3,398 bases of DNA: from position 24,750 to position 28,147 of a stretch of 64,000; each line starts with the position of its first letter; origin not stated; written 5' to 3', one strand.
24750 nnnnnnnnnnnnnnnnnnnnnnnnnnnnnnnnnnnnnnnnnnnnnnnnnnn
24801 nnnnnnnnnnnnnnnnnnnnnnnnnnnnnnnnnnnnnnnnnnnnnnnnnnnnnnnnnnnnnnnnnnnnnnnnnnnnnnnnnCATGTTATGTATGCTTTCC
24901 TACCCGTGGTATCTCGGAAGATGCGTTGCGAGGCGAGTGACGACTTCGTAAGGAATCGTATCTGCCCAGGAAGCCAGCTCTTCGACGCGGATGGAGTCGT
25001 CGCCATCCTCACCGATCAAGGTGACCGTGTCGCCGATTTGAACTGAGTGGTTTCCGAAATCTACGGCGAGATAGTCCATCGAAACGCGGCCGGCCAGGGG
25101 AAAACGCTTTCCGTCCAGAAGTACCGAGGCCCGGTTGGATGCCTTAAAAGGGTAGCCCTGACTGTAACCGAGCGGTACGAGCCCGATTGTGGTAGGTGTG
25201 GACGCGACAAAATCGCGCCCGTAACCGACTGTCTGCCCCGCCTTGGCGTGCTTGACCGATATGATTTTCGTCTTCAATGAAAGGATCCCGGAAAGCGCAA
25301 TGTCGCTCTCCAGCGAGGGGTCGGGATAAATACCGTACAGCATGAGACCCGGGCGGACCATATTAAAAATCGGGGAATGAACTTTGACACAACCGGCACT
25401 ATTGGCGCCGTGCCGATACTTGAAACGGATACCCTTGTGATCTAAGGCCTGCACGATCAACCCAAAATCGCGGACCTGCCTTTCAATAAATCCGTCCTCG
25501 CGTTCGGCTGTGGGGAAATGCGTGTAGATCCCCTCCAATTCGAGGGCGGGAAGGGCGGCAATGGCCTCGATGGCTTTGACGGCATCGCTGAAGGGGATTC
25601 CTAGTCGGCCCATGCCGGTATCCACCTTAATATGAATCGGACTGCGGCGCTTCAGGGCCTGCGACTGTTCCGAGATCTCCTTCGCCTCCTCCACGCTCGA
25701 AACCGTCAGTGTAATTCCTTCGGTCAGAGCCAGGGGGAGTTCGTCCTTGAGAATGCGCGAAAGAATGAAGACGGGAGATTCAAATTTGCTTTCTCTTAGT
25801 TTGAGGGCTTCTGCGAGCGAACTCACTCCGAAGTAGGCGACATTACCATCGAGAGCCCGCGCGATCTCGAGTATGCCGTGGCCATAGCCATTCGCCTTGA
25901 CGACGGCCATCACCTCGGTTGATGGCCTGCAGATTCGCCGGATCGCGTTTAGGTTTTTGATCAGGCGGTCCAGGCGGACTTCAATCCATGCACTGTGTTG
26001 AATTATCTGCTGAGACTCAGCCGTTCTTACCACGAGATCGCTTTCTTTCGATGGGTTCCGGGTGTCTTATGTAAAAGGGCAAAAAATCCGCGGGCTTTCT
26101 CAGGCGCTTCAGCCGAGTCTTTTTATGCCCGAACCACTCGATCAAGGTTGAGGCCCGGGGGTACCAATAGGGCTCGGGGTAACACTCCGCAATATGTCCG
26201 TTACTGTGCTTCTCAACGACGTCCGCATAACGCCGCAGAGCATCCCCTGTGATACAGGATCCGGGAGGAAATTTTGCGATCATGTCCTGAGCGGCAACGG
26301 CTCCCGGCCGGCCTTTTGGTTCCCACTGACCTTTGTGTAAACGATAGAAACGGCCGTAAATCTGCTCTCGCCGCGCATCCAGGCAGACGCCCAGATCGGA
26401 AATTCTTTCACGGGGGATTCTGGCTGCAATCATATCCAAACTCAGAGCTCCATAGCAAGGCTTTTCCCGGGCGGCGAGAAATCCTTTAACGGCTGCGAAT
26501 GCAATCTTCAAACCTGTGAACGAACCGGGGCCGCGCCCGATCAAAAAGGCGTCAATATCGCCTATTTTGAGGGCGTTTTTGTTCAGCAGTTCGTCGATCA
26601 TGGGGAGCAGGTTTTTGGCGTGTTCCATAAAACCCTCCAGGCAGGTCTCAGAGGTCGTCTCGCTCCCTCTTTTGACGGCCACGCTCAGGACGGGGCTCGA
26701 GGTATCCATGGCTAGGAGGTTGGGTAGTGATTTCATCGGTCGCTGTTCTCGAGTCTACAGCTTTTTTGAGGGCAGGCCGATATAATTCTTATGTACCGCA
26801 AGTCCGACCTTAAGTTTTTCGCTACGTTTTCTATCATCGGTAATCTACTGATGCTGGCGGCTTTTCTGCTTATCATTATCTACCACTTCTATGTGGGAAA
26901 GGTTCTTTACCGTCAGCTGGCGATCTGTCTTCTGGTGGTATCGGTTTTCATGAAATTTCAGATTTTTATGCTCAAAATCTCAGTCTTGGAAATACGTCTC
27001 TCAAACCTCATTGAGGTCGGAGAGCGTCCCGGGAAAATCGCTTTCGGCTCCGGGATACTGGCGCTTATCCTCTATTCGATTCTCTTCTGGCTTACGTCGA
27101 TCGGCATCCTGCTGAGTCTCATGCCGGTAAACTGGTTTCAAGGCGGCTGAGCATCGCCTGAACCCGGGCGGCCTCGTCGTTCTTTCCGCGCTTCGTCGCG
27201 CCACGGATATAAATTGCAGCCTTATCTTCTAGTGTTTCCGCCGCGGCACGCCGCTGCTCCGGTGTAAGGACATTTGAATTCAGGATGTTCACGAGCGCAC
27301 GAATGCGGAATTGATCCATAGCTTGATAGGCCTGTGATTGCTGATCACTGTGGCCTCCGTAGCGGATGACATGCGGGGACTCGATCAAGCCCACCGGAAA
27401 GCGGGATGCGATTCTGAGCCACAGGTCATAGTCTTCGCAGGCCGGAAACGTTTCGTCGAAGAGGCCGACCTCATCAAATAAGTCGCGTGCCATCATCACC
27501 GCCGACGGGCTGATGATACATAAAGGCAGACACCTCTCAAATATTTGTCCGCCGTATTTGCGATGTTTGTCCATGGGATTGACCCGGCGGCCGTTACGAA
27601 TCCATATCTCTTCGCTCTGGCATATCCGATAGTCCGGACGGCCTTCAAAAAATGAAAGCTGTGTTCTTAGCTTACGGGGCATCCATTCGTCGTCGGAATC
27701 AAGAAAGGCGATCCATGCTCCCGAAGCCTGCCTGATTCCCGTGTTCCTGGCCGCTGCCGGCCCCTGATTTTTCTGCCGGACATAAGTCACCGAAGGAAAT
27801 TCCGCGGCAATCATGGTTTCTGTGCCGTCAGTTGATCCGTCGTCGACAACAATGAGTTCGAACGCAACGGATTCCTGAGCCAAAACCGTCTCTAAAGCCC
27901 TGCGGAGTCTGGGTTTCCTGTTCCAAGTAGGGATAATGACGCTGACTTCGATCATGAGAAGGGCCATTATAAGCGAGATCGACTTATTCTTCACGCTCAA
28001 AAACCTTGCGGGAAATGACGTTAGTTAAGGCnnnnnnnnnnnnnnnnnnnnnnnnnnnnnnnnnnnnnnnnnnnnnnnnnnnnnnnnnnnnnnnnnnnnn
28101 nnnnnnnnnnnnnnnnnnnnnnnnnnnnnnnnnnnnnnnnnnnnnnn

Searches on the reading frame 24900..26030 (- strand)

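Call 5: search_protein_families(library=pfam, proteins=[window:24900-26030:-], max_evalue=0.1)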
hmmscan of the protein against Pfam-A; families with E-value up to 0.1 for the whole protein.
window:24900-26030:- (376 aa): 2 families
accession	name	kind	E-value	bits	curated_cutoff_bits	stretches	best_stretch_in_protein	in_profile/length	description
PF01168.26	Ala_racemase_N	-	1.1e-66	225.1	24.1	1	18-236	1-220/220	Alanine racemase, N-terminal domain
PF00842.27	Ala_racemase_C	-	8e-41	139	25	1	250-374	2-126/127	Alanine racemase, C-terminal domain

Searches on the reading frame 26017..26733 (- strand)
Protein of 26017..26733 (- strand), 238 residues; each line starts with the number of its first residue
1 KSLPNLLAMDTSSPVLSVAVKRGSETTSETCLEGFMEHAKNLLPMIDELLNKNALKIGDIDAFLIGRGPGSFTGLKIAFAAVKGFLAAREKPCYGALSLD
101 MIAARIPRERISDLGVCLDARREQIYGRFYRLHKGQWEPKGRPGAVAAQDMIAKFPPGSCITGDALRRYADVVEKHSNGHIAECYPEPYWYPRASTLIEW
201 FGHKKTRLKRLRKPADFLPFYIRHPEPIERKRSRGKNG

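Call 5: search_protein_families(library=pfam, proteins=[window:26017-26733:-], max_evalue=0.1)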
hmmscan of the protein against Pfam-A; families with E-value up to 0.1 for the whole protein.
window:26017-26733:- (238 aa): 2 families
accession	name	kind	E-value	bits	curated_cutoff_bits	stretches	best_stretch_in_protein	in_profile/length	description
PF00814.31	TsaD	-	3.6e-19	70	24.8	1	37-138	28-134/264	tRNA N6-adenosine threonylcarbamoyltransferase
PF03460.22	NIR_SIR_ferr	-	0.019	15.1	24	1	155-181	15-41/69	Nitrite/Sulfite reductase ferredoxin-like half domain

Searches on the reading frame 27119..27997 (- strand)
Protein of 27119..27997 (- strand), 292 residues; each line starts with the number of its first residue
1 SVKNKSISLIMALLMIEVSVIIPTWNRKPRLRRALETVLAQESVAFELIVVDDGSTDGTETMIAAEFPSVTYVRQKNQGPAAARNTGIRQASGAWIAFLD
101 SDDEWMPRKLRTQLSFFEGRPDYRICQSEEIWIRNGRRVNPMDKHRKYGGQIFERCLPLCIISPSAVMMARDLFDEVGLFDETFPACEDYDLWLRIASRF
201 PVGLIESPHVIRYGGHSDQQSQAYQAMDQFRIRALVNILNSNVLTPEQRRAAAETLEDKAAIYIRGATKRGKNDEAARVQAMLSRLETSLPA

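Call 5: search_protein_families(library=pfam, proteins=[window:27119-27997:-], max_evalue=0.1)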
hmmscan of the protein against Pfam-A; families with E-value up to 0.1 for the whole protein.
window:27119-27997:- (292 aa): 5 families
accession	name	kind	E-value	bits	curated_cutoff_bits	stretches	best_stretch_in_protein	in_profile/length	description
PF00535.33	Glycos_transf_2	-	5.4e-36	124.5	23.3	1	19-177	1-167/168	Glycosyl transferase family 2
PF13641.12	Glyco_tranf_2_3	-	8e-22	78.8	27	1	18-198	3-196/230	Glycosyltransferase like family 2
PF10111.15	Glyco_tranf_2_2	-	1.4e-17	64.5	27.3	2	19-116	1-105/276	Glycosyltransferase like family 2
PF13704.12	Glyco_tranf_2_4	-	0.0014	19.5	27.5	1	45-102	19-81/98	Glycosyl transferase family 2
PF13632.12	Glyco_trans_2_3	-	0.0021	18.3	27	1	95-209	1-120/198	Glycosyl transferase family group 2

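Call 6: search_protein_families(library=ncbifam, proteins=[window:27119-27997:-], max_evalue=0.1)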
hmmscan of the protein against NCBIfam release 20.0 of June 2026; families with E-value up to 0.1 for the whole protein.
window:27119-27997:- (292 aa): 27 families (the best 25 are shown)
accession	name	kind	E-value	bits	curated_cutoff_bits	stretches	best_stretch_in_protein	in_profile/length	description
NF041875.1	EPS_EpsD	equivalog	3.5e-28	98.9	370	1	18-115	1-102/325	exopolysaccharide biosynthesis glycosyltransferase EpsD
NF007482.0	PRK10073.1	equivalog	7.1e-24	84.4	423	1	17-117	7-110/334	glycosyltransferase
NF047683.1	TeichurnBiosyTuaG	equivalog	1.6e-23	83.6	400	1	17-196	7-186/252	teichuronic acid biosynthesis protein TuaG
TIGR03965.1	mycofact_glyco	equivalog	2.5e-23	82.7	280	2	17-117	75-179/467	mycofactocin biosynthesis glycosyltransferase MftF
TIGR04283.1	glyco_like_mftF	equivalog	1.1e-20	74.2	182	1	18-206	1-179/221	TIGR04283 family arsenosugar biosynthesis glycosyltransferase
NF007453.0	PRK10018.1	equivalog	7.4e-19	68.5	382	1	18-198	8-191/280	colanic acid biosynthesis glycosyltransferase WcaA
TIGR04017.1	WcaA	equivalog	8e-19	68.3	495.75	1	18-199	7-191/279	colanic acid biosynthesis glycosyltransferase WcaA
NF050050.1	ProtGlycPglI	equivalog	6e-17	62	500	1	17-113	3-104/306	GalNAc(5)-diNAcBac-PP-undecaprenol beta-1,3-glucosyltransferase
NF038302.1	EPS_HpsE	equivalog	4.9e-16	58.6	300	1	16-113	1-107/307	hormogonium polysaccharide biosynthesis glycosyltransferase HpsE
NF053739.1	GlytfEpsEBac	equivalog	9.2e-15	54.3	450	1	18-196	3-185/265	glycosyltransferase EpsE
TIGR03937.1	PgaC_IcaA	equivalog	1.6e-12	47.2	422.3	1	17-102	46-135/407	poly-beta-1,6-N-acetyl-D-glucosamine synthase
NF038299.1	EPS_HpsN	equivalog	9.8e-12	44.5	425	1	17-122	2-111/317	hormogonium polysaccharide biosynthesis glycosyltransferase HpsN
NF050819.1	PolSacchBiosHfsG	equivalog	2.4e-10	40.1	500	1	17-102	13-101/302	polysaccharide biosynthesis protein HfsG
TIGR04440.1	glyco_TIGR04440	domain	3.5e-09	36.7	70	1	18-134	2-123/215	TIGR00180 family glycosyltransferase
TIGR04009.1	wcaE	equivalog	2.4e-08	33.6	369.2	1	31-104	19-94/248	colanic acid biosynthesis glycosyltransferase WcaE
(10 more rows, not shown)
